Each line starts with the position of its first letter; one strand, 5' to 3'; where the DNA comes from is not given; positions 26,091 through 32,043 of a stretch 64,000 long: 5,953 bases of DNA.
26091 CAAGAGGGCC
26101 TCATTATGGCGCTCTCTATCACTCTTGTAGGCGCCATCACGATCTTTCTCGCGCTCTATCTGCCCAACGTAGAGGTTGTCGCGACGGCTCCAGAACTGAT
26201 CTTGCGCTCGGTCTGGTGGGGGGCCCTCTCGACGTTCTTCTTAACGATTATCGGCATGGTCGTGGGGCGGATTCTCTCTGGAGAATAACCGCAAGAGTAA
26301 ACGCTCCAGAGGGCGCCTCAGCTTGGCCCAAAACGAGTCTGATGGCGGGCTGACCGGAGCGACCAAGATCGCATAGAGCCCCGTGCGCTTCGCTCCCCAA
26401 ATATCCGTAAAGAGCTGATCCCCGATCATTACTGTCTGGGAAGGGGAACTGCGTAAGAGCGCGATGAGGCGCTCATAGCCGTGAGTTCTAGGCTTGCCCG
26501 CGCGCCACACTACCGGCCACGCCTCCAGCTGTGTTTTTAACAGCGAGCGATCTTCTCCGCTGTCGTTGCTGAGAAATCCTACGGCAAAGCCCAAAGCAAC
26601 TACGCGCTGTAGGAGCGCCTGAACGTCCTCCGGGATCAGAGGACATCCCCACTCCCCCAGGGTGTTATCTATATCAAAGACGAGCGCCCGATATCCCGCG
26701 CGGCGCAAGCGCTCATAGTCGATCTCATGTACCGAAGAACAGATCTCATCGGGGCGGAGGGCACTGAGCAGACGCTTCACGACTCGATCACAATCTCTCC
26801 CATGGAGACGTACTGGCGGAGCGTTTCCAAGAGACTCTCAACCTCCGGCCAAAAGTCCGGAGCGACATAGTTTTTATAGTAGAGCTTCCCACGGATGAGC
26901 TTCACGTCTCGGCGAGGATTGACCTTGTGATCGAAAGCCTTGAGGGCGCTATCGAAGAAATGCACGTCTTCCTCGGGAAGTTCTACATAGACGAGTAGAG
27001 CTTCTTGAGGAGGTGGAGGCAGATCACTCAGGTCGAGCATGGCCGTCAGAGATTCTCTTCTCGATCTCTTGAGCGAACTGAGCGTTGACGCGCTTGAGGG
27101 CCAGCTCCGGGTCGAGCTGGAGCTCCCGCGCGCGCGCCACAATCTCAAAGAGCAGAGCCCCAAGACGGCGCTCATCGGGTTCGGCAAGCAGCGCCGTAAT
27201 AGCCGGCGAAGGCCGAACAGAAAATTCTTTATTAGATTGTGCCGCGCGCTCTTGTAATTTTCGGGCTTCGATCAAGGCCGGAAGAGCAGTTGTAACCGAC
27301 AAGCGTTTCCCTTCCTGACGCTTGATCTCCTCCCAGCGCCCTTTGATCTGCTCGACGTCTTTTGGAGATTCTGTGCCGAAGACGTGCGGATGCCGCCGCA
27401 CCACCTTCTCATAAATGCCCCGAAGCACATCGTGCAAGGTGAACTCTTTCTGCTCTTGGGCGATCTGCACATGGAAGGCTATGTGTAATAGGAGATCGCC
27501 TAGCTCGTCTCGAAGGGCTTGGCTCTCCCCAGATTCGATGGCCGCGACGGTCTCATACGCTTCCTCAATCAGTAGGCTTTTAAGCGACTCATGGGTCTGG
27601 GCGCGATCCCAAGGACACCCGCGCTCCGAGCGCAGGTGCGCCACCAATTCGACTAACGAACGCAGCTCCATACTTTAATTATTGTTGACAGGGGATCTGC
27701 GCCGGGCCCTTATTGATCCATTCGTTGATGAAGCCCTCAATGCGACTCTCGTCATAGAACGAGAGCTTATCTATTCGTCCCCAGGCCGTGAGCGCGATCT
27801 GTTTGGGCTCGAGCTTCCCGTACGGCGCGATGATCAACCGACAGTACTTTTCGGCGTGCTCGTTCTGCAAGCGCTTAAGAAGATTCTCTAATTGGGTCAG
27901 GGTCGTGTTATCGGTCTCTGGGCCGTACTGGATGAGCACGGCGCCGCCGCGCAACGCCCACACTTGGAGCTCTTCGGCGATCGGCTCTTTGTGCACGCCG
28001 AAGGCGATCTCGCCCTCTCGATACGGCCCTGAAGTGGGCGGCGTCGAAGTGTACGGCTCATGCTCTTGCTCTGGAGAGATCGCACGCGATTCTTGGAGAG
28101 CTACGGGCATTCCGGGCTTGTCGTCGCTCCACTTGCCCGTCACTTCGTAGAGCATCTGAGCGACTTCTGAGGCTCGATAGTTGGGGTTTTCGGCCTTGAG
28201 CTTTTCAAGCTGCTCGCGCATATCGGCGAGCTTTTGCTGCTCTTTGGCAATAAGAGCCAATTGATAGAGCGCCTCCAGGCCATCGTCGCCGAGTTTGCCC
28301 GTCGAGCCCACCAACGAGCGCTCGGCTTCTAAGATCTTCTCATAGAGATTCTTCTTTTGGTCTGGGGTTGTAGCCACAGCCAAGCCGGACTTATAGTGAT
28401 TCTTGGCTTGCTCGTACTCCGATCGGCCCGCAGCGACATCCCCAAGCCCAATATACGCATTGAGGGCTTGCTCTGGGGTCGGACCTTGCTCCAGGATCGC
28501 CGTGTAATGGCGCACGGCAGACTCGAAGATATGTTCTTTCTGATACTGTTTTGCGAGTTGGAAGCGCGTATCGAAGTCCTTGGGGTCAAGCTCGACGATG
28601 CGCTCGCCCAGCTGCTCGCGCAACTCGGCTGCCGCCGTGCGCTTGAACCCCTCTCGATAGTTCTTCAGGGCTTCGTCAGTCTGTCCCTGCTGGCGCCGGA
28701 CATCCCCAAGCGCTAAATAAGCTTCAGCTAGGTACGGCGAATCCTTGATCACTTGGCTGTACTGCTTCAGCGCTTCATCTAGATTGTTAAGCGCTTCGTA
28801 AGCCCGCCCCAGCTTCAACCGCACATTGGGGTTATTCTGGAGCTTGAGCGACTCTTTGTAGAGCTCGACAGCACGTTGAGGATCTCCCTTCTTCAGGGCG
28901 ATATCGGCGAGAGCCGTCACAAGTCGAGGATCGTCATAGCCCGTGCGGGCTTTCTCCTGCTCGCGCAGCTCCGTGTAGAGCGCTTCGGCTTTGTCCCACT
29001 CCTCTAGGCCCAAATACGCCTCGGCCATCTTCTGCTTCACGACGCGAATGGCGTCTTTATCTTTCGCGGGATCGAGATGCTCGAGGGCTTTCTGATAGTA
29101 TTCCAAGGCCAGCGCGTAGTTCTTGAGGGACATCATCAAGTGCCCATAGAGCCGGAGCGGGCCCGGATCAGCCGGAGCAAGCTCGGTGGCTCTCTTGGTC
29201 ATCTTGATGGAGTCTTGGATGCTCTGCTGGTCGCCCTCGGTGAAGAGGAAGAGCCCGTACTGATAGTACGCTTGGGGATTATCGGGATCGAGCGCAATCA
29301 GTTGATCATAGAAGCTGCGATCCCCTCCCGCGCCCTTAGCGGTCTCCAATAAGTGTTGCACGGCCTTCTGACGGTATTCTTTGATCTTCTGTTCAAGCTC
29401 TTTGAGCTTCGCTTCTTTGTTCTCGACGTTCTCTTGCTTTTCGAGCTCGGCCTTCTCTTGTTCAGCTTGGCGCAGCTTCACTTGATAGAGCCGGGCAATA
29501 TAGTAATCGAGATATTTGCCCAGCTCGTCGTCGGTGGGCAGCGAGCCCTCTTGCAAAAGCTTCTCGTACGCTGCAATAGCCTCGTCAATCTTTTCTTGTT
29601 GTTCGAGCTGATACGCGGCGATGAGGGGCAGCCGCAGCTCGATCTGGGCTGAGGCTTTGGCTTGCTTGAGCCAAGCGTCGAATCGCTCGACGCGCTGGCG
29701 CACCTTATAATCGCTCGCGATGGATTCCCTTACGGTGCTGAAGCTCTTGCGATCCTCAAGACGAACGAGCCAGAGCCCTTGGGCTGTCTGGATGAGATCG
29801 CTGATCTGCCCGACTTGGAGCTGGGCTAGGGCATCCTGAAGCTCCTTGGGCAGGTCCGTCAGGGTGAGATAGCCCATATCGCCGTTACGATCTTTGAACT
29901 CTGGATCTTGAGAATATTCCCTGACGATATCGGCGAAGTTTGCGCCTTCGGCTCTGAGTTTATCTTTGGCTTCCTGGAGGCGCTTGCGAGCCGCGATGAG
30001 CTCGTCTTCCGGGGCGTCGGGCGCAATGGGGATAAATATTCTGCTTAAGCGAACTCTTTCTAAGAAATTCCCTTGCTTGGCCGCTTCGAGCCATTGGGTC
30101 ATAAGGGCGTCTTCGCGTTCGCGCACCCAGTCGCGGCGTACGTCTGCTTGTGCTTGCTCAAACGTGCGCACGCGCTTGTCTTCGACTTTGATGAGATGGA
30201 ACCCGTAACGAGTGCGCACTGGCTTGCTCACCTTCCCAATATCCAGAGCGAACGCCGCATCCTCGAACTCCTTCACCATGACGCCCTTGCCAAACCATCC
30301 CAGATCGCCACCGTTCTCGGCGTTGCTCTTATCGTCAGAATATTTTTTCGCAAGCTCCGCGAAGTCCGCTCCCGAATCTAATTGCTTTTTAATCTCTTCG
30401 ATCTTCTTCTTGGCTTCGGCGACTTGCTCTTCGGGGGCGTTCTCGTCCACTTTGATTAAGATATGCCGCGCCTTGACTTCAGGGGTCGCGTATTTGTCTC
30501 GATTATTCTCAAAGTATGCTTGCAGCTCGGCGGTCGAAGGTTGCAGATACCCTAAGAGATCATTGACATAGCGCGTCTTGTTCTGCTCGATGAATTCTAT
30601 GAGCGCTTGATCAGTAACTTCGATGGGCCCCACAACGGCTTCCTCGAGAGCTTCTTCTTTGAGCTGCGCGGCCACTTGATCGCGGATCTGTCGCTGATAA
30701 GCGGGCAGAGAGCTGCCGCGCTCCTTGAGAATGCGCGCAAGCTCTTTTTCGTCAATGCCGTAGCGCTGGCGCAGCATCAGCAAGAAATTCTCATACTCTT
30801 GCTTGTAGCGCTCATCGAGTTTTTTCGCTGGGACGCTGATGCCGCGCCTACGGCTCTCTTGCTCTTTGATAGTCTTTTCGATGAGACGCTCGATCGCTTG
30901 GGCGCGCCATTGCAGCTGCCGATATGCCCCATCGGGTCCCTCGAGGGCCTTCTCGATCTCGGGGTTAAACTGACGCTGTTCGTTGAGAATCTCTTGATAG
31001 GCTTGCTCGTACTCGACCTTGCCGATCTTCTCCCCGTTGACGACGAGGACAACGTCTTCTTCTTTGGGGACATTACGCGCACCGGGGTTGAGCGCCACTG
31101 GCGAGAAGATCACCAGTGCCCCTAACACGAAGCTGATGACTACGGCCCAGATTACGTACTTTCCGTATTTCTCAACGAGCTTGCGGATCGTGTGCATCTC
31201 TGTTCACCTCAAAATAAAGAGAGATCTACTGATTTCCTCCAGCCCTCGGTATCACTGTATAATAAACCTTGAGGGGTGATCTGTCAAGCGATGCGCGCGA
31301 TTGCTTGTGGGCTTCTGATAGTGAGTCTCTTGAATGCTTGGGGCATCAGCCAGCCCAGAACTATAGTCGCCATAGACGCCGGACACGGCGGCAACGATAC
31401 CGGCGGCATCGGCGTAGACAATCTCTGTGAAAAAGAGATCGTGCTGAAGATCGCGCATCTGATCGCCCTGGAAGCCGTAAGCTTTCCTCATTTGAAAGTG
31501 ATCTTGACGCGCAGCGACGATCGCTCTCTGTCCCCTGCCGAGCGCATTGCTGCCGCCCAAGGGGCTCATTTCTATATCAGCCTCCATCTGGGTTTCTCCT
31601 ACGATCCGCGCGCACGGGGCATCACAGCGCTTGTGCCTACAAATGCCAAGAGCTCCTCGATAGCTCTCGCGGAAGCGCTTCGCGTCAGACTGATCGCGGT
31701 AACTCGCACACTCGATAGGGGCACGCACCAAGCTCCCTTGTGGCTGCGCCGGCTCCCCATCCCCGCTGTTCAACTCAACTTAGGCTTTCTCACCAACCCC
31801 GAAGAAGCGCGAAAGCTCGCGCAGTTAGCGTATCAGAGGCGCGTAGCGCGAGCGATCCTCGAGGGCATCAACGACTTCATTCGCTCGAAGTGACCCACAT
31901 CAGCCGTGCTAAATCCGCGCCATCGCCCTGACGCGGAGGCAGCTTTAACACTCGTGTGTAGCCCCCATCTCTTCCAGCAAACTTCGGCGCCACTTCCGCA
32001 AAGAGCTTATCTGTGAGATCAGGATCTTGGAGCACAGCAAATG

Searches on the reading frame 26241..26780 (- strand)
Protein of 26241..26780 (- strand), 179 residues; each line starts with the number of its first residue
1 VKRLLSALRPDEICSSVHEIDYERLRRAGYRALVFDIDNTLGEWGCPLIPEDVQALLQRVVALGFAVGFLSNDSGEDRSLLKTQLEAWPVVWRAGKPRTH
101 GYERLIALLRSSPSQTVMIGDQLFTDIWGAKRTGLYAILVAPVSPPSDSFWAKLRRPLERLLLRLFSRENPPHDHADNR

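Call 86: search_protein_families(library=pfam, proteins=[window:26241-26780:-], max_evalue=0.00001)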
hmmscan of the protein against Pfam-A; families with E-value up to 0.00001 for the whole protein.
window:26241-26780:- (179 aa): 4 families
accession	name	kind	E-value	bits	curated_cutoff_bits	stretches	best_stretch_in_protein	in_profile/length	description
PF13242.12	Hydrolase_like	-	4.8e-11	42.8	22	1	94-141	2-49/75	HAD-hyrolase-like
PF00702.32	Hydrolase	-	5.6e-09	37.1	26.4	1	51-132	101-189/191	haloacid dehalogenase-like hydrolase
PF09419.16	PGP_phosphatase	-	2.1e-07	31.1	20.4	1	13-140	22-163/168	Mitochondrial PGP phosphatase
PF13419.12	HAD_2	-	9e-06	26.4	23.8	0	95-140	134-178/178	Haloacid dehalogenase-like hydrolase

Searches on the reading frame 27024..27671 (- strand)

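Call 86: search_protein_families(library=pfam, proteins=[window:27024-27671:-], max_evalue=0.00001)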
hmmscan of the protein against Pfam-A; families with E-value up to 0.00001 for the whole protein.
window:27024-27671:- (215 aa): 1 family
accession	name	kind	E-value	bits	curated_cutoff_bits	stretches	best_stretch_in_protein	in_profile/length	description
PF03819.22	MazG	-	1.2e-26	93.2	22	1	25-98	1-74/74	MazG nucleotide pyrophosphohydrolase domain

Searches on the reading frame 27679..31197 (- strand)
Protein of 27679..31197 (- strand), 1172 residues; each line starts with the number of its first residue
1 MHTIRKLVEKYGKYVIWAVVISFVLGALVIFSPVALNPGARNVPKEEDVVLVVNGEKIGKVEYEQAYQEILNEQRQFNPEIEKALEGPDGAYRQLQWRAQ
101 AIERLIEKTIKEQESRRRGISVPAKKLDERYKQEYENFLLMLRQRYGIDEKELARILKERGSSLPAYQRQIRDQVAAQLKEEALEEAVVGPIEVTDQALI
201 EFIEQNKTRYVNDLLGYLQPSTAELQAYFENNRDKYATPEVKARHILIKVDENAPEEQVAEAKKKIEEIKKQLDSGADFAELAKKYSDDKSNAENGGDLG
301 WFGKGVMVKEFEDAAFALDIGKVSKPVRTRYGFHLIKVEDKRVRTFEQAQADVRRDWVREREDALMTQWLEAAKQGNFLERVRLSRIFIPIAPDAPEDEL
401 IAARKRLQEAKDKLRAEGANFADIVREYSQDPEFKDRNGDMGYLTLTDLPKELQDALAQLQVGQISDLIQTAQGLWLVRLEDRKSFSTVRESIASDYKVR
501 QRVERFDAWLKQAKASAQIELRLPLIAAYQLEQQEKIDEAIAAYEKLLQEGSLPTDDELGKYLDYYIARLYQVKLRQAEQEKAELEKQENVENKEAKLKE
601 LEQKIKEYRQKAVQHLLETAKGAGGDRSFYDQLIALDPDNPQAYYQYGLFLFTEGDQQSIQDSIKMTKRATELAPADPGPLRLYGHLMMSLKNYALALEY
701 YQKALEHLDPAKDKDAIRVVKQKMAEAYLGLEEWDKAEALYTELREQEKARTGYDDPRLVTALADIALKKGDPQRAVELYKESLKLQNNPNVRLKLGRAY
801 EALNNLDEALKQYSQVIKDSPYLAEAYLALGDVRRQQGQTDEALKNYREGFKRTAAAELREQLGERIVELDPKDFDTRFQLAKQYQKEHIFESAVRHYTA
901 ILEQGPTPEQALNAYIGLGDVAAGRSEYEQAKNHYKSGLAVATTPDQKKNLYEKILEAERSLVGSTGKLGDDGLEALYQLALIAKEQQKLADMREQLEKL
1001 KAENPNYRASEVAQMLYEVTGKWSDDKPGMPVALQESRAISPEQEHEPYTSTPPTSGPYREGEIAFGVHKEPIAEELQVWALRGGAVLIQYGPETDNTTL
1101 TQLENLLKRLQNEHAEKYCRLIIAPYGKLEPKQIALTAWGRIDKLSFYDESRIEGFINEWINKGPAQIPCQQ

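Call 18: search_protein_families(library=pfam, proteins=[window:27679-31197:-], max_evalue=0.00001)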
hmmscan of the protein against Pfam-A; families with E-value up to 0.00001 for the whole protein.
window:27679-31197:- (1172 aa): 20 families
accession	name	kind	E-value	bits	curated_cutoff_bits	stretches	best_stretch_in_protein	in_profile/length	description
PF00639.27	Rotamase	-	5.3e-51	172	21.7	2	245-340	1-97/97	PPIC-type PPIASE domain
PF13616.12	Rotamase_3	-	1.4e-50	171.1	22.5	2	237-342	12-116/116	PPIC-type PPIASE domain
PF13424.12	TPR_12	-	8.5e-24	84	30.1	2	792-850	12-71/77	Tetratricopeptide repeat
PF13145.12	Rotamase_2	-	4.3e-23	82.8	27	2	220-350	1-120/121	PPIC-type PPIASE domain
PF13428.12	TPR_14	-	1.1e-21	75.6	23.5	0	790-832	1-43/44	Tetratricopeptide repeat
PF07719.23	TPR_2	-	3e-20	71.1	27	0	682-707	5-30/34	Tetratricopeptide repeat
PF11303.13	DUF3105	-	4.8e-19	69.1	25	1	1048-1171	9-129/130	Protein of unknown function (DUF3105)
PF13432.12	TPR_16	-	4.8e-19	68.9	32.7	2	724-786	3-60/65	Tetratricopeptide repeat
PF13431.12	TPR_17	-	4.3e-17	61.3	24.4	0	629-660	1-32/34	Tetratricopeptide repeat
PF13414.12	TPR_11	-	4.1e-16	58.8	26.8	1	797-833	1-37/42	TPR repeat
PF00515.34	TPR_1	-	1.7e-15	56.5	27.8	0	689-707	12-30/34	Tetratricopeptide repeat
PF13624.11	SurA_N_3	-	1.6e-14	54.5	27.2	1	4-178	5-159/162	SurA-like N-terminal domain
PF14559.12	TPR_19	-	4.1e-14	53.1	25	1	767-819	1-54/68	Tetratricopeptide repeat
PF13176.12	TPR_7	-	7.2e-10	38.6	27.9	0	761-787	3-29/36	Tetratricopeptide repeat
PF13623.11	SurA_N_2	-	2.2e-09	37.8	28.5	1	17-133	11-121/145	SurA-like N-terminal domain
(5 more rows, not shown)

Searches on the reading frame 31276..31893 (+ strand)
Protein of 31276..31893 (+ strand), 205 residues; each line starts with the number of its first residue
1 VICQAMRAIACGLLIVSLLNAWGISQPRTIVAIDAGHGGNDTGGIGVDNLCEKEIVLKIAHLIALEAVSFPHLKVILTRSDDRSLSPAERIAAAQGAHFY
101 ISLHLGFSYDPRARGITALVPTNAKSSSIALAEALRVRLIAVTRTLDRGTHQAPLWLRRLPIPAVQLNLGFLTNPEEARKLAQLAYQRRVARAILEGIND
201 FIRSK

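Call 88: search_protein_families(library=pfam, proteins=[window:31276-31893:+], max_evalue=0.00001)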
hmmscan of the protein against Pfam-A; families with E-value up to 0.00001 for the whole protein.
window:31276-31893:+ (205 aa): 1 family
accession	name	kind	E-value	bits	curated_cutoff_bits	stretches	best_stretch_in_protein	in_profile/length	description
PF01520.23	Amidase_3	-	4.4e-35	121.7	27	1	31-199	1-173/174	N-acetylmuramoyl-L-alanine amidase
